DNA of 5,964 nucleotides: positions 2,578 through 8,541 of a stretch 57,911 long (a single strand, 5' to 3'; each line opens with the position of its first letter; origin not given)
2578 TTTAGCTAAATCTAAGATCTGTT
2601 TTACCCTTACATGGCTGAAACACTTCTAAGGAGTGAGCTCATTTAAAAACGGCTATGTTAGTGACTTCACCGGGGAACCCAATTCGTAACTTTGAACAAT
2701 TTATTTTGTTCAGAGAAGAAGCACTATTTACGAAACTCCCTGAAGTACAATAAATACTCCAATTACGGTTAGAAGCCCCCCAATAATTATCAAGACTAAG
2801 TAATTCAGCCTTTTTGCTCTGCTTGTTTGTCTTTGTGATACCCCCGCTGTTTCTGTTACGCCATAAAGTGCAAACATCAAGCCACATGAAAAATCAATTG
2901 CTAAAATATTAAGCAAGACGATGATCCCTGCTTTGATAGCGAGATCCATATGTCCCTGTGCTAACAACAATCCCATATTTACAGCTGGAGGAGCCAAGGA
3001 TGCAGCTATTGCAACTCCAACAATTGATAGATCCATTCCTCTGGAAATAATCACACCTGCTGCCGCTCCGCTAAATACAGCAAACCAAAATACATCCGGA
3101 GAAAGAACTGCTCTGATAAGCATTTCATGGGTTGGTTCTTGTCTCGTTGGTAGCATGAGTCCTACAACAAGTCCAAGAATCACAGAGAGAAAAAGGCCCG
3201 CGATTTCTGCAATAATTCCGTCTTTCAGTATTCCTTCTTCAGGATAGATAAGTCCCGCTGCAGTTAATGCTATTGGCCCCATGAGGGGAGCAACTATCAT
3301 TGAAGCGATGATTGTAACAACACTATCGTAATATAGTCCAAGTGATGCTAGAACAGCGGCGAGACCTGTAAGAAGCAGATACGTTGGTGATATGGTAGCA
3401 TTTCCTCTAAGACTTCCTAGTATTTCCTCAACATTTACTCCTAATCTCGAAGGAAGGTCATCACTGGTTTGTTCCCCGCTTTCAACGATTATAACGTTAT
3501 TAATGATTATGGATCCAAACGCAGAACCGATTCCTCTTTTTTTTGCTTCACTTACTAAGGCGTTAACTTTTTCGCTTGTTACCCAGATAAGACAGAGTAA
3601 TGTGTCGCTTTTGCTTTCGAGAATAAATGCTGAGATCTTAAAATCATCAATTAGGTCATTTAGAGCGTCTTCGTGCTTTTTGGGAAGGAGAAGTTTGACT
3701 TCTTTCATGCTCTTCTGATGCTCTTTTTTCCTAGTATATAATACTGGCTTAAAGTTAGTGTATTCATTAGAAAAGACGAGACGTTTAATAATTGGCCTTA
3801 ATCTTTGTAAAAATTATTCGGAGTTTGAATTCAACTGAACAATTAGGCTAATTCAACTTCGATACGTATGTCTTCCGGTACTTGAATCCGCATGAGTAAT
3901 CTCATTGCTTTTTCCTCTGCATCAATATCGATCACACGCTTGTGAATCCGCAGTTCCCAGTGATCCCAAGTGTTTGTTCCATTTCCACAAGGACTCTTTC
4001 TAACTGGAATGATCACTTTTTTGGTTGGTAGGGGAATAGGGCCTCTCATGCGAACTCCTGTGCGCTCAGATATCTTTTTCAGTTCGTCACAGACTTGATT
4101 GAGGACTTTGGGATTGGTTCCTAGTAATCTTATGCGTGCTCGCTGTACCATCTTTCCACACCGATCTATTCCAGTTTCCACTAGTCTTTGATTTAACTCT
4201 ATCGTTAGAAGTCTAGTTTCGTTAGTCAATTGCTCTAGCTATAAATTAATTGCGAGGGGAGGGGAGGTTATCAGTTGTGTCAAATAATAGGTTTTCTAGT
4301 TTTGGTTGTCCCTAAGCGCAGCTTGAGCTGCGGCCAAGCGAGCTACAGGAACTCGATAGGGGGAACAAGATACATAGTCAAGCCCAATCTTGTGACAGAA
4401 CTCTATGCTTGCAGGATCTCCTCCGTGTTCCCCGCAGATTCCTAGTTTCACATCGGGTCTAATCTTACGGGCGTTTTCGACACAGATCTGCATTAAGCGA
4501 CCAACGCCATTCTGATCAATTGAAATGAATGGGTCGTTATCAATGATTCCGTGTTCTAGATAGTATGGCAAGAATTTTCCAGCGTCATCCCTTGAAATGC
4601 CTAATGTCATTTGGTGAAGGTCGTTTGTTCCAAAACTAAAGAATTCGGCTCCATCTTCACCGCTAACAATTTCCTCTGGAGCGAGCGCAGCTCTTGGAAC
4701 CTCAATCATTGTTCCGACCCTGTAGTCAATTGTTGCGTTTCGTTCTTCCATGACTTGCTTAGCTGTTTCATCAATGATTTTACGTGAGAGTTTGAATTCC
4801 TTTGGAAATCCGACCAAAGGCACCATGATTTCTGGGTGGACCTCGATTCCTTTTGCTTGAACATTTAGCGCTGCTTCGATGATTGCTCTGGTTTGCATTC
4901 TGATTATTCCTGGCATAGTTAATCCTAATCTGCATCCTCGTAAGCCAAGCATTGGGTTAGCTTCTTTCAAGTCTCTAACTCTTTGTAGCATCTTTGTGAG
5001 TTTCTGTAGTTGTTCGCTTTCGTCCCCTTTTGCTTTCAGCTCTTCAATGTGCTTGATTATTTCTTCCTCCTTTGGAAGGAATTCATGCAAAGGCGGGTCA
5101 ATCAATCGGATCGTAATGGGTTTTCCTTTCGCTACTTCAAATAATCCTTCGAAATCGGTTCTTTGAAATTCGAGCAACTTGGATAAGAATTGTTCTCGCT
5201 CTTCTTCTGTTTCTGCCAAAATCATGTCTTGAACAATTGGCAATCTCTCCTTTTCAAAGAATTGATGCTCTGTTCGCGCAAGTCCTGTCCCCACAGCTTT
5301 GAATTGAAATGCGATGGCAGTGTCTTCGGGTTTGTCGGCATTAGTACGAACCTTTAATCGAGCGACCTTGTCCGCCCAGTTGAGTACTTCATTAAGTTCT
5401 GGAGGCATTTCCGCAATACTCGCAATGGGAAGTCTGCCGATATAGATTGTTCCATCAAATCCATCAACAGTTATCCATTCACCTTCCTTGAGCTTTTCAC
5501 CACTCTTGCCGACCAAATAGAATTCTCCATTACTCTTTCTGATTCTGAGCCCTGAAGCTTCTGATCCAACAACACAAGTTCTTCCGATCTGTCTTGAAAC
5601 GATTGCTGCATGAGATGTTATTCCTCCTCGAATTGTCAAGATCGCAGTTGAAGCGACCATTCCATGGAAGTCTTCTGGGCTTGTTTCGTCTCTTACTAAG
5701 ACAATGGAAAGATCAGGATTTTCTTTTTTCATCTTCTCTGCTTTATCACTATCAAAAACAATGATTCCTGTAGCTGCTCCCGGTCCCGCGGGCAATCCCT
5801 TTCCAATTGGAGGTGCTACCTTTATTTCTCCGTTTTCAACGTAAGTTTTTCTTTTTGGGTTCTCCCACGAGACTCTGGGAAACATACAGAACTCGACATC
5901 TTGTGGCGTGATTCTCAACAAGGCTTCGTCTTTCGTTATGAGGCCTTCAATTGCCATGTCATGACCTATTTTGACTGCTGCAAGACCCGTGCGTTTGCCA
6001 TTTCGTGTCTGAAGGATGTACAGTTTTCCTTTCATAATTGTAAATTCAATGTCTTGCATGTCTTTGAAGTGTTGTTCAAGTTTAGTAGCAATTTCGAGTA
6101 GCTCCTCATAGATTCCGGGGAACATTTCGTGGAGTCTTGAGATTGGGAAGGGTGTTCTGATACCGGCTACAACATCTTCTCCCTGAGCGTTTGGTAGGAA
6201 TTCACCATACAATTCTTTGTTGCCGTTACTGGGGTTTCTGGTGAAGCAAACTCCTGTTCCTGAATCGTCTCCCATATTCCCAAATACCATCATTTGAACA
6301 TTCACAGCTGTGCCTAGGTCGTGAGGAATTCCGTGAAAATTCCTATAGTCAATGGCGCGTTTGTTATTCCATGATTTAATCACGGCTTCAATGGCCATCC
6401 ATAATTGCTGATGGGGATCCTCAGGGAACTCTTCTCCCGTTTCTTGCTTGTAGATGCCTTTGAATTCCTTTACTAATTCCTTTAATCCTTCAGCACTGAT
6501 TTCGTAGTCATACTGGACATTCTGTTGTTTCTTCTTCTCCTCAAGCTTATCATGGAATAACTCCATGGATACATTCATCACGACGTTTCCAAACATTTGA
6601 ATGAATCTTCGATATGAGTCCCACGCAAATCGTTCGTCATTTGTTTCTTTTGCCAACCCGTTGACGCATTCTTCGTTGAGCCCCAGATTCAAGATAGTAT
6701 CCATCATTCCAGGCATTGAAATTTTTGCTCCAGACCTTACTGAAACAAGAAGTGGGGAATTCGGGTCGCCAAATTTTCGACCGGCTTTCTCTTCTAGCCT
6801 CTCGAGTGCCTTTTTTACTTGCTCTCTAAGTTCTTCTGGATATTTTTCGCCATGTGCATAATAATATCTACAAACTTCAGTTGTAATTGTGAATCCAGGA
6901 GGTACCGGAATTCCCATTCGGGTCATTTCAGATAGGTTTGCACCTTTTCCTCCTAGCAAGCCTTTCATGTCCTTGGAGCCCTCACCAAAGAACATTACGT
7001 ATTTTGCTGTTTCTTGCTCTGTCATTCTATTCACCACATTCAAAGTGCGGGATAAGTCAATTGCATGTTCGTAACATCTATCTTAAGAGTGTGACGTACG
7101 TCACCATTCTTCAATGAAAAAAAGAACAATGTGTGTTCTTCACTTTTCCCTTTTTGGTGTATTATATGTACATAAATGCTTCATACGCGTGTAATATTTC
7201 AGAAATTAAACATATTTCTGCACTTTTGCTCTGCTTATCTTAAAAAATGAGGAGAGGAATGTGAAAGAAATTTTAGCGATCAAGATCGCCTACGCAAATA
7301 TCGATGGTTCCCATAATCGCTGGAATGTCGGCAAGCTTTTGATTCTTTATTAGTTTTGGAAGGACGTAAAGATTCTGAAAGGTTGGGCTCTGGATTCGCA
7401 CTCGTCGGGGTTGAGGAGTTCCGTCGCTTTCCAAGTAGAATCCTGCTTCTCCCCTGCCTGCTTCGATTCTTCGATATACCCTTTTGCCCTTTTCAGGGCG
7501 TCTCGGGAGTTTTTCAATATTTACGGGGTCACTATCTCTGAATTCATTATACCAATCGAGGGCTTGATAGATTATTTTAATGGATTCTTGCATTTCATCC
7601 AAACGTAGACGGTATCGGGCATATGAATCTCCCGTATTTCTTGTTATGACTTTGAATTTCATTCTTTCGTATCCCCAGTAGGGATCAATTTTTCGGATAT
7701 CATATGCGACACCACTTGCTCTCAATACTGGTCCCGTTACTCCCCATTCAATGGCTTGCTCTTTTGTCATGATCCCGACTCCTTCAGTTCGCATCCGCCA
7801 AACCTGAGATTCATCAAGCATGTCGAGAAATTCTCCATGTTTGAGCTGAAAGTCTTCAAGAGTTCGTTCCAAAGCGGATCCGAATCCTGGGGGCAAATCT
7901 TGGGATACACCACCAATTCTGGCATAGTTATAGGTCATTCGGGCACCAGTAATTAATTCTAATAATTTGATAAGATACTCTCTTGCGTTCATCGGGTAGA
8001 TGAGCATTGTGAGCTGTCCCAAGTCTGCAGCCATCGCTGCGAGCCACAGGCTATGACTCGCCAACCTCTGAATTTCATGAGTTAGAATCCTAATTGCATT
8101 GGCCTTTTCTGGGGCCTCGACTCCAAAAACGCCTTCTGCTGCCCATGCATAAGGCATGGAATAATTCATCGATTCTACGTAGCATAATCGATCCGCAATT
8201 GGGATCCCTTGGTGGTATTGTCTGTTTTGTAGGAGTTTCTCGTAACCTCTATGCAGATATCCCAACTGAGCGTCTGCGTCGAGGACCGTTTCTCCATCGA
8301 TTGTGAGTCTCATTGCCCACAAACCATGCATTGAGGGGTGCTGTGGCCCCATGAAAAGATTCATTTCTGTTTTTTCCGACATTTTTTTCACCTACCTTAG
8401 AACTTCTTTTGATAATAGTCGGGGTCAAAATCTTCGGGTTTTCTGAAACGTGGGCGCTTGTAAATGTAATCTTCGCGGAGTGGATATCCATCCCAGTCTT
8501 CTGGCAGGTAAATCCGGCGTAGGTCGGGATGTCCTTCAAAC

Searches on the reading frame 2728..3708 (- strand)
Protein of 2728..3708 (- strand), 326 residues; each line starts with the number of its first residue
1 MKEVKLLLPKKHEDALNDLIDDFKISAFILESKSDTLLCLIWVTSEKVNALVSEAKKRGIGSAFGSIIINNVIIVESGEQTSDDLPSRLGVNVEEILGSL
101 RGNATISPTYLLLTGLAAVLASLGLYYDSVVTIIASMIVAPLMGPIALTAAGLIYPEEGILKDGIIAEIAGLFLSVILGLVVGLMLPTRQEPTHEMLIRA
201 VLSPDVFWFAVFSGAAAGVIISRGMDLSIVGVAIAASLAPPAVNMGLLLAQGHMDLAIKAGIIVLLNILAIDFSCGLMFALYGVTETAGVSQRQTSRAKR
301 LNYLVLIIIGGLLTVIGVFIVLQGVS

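Call 47: search_protein_families(library=pfam, proteins=[window:2728-3708:-], max_evalue=0.00001)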
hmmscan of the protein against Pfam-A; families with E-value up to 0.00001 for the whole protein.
window:2728-3708:- (326 aa): 1 family
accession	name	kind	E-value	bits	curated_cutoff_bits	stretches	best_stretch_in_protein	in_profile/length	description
PF04087.19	DUF389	-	2.8e-27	95.9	23.9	1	137-271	1-135/137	Domain of unknown function (DUF389)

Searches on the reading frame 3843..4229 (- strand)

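Call 58: search_protein_families(library=pfam, proteins=[window:3843-4229:-], max_evalue=0.0001)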
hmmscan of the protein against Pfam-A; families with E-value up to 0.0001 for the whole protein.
window:3843-4229:- (128 aa): 1 family
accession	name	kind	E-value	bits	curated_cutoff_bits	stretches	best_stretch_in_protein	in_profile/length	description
PF00338.27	Ribosomal_S10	-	8.1e-30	103.4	21.2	1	32-126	1-98/98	Ribosomal protein S10p/S20e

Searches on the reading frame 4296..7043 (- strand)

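Call 47: search_protein_families(library=pfam, proteins=[window:4296-7043:-], max_evalue=0.00001)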
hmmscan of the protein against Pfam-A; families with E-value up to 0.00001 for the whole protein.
window:4296-7043:- (915 aa): 3 families
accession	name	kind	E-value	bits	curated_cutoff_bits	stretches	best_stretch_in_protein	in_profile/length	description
PF02896.24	PEP-utilizers_C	-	5e-71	239.7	22.8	1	551-908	8-291/293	PEP-utilising enzyme, PEP-binding domain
PF01326.24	PPDK_N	-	1.3e-55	189.5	27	2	29-298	3-217/328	Pyruvate phosphate dikinase, AMP/ATP-binding domain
PF00391.29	PEP-utilizers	-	3.4e-17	62.3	23.1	1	448-531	6-72/72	PEP-utilising enzyme, mobile domain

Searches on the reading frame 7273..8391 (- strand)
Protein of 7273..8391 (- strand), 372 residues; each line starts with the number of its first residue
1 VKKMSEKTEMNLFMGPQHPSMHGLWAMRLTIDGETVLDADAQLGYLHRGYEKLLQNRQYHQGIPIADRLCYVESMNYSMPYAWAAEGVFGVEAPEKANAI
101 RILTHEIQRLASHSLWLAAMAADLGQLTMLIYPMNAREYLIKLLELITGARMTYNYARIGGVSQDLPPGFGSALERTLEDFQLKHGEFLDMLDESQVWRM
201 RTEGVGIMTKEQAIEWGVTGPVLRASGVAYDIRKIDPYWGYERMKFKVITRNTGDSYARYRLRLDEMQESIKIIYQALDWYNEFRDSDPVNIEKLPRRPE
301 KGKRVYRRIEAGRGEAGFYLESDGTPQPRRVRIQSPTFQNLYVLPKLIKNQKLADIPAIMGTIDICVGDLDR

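Call 47: search_protein_families(library=pfam, proteins=[window:7273-8391:-], max_evalue=0.00001)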
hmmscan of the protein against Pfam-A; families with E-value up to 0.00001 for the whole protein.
window:7273-8391:- (372 aa): 1 family
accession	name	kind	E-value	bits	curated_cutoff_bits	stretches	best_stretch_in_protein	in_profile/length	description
PF00346.24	Complex1_49kDa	-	3.1e-84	282.7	24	2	123-283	1-161/271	Respiratory-chain NADH dehydrogenase, 49 Kd subunit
